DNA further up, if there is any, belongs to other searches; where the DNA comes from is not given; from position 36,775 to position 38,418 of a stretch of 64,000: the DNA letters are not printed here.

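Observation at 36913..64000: Three beta-tubulin paralogs within 27 kb, homogenised exactly from initiator to poly(A) signal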

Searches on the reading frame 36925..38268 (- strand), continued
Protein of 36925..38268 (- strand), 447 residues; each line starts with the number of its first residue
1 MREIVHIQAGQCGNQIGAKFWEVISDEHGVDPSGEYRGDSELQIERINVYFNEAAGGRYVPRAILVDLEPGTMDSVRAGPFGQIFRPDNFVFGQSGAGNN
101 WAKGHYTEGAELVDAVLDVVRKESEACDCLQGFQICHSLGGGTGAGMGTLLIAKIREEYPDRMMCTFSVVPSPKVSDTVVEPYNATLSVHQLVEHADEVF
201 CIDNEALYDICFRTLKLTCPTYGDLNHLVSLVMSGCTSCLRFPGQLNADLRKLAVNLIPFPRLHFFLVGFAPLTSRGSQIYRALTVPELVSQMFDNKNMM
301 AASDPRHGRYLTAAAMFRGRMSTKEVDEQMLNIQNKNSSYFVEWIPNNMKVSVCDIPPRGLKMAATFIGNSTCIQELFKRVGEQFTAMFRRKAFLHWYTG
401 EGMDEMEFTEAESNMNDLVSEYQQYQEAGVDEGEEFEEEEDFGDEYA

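Call 56: list_cluster_members(proteins=[window:36925-38268:-])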
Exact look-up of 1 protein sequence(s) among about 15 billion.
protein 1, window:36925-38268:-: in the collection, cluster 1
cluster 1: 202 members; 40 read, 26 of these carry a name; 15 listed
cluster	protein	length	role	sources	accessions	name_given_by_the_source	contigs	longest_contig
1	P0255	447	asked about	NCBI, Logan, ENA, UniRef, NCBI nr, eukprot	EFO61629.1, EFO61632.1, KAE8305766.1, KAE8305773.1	Tubulin beta chain [Giardia duodenalis assemblage B] | Tubulin beta chain n=8 Tax=Giardia intestinalis TaxID=5741 RepID=A8BEI6_GIAIC | Beta-tubulin 2 [Giardia intestinalis]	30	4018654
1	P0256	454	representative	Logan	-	-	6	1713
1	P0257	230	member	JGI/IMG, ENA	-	tubulin beta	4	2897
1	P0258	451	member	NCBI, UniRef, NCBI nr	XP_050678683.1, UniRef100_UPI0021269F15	tubulin beta chain-like [Leptidea sinapis] | tubulin beta chain-like n=1 Tax=Leptidea sinapis TaxID=189913 RepID=UPI0021269F15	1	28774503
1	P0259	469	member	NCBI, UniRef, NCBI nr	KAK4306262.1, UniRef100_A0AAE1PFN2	hypothetical protein Pmani_021885 [Petrolisthes manimaculis] | Tubulin beta chain n=1 Tax=Petrolisthes manimaculis TaxID=1843537 RepID=A0AAE1PFN2_9EUCA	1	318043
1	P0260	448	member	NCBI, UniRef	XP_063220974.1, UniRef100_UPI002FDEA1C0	tubulin beta chain-like [Bacillus rossius redtenbacheri] | tubulin beta chain-like n=1 Tax=Bacillus rossius redtenbacheri TaxID=93214 ...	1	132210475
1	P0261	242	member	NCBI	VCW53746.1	unnamed protein product, partial [Gulo gulo]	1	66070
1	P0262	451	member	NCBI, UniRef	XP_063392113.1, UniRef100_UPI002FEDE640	tubulin beta chain-like isoform X3 [Cydia fagiglandana] | tubulin beta chain-like isoform X3 n=2 Tax=Cydia fagiglandana TaxID=1458189 ...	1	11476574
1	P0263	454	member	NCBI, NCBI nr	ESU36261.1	Tubulin beta chain [Giardia duodenalis] | Tubulin beta chain [Giardia intestinalis]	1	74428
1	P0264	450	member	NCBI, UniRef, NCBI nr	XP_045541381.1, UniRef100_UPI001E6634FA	tubulin beta chain [Papilio machaon] | tubulin beta chain n=1 Tax=Papilio machaon TaxID=76193 RepID=UPI001E6634FA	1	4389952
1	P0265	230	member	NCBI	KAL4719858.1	hypothetical protein ACJJTC_017364, partial [Scirpophaga incertulas]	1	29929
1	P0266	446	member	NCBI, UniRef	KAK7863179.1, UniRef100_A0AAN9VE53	hypothetical protein R5R35_003431 [Gryllus longicercus] | Tubulin beta chain n=1 Tax=Gryllus longicercus TaxID=2509291 RepID=A0AAN9VE53_9ORTH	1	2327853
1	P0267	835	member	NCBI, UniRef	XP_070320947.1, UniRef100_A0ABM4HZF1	DENN domain-containing protein 1C isoform X1 [Odocoileus virginianus] | DENN domain-containing protein 1C isoform X1 n=1 Tax=Odocoileus virginianus TaxID=9874 ...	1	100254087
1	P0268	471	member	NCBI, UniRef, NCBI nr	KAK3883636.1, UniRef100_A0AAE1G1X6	hypothetical protein Pcinc_012046 [Petrolisthes cinctipes] | Tubulin beta chain n=1 Tax=Petrolisthes cinctipes TaxID=88211 RepID=A0AAE1G1X6_PETCI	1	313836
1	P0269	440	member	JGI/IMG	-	tubulin beta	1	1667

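Call 57: find_encoding_contigs(protein=P0263, flank=10000, max_places=4)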
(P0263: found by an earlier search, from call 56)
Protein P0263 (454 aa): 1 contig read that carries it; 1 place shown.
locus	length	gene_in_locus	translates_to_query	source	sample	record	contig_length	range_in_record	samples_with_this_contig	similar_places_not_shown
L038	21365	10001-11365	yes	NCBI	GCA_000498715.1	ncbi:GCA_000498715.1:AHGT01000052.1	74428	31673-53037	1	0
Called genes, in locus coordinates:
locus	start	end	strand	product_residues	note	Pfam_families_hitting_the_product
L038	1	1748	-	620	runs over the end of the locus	PF00076:RRM_1 (weak)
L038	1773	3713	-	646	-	PF00069:Pkinase, PF07714:PK_Tyr_Ser-Thr, PF12796:Ank_2 (weak), PF13637:Ank_4 (faint), PF13857:Ank_5 (faint), PF00023:Ank (faint), PF12796:Ank_2, PF12796:Ank_2, +1 more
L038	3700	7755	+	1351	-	PF12796:Ank_2, PF13637:Ank_4 (faint), PF13857:Ank_5 (faint), PF00023:Ank (faint), PF13606:Ank_3 (faint), PF12796:Ank_2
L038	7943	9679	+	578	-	PF01336:tRNA_anti-codon, PF00152:tRNA-synt_2, PF01409:tRNA-synt_2d (faint)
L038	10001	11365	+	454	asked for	PF00091:Tubulin, PF03953:Tubulin_C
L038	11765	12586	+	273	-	-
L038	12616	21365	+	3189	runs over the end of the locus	PF25828:CC_Cfap43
